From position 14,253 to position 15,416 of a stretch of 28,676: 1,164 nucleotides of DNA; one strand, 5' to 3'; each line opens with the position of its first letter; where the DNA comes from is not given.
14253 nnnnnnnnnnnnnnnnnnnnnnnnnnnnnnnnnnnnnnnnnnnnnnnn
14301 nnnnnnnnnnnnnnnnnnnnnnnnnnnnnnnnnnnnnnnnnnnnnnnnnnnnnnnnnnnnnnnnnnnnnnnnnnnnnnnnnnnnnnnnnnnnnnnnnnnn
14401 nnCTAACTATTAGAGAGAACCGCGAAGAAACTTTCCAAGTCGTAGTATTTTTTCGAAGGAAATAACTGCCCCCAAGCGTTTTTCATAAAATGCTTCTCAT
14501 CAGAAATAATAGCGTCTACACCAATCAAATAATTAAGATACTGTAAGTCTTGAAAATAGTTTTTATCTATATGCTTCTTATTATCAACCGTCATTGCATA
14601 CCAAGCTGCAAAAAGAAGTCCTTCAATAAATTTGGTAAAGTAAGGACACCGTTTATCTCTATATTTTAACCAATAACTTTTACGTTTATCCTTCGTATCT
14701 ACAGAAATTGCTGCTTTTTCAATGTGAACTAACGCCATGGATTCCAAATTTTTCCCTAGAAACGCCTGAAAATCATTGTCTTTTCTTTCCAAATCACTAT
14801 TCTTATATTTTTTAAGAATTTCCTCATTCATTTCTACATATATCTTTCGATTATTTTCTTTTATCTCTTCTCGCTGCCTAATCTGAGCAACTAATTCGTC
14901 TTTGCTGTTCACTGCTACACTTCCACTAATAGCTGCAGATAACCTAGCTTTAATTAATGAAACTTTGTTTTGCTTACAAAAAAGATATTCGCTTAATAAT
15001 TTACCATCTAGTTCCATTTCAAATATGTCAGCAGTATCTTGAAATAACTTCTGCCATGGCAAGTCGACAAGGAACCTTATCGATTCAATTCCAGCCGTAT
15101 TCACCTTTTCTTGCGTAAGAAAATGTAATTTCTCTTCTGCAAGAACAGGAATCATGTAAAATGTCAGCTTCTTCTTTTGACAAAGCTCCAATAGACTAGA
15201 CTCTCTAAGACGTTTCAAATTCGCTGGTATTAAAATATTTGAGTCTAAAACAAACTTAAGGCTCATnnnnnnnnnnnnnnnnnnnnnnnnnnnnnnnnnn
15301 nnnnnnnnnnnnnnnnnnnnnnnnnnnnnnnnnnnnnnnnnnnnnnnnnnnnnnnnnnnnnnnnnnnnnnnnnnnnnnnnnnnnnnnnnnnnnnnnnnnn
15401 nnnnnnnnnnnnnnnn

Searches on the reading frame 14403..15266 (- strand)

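Call 8: search_protein_families(library=pfam, proteins=[window:14403-15266:-], max_evalue=0.01)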
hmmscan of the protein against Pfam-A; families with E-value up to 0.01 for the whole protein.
window:14403-15266:- (287 aa): 0 families

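Call 67: search_protein_families(library=pfam, proteins=[window:14403-15266:-], max_evalue=0.1)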
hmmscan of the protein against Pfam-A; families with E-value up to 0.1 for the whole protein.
window:14403-15266:- (287 aa): 1 family
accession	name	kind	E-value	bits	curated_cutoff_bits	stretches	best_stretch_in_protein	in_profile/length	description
PF13470.12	PIN_3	-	0.091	14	27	0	4-56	1-56/115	PIN domain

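Call 68: search_protein_families(library=padloc, proteins=[window:14403-15266:-], max_evalue=0.01)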
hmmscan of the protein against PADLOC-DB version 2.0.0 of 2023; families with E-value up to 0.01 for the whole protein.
window:14403-15266:- (287 aa): 0 families
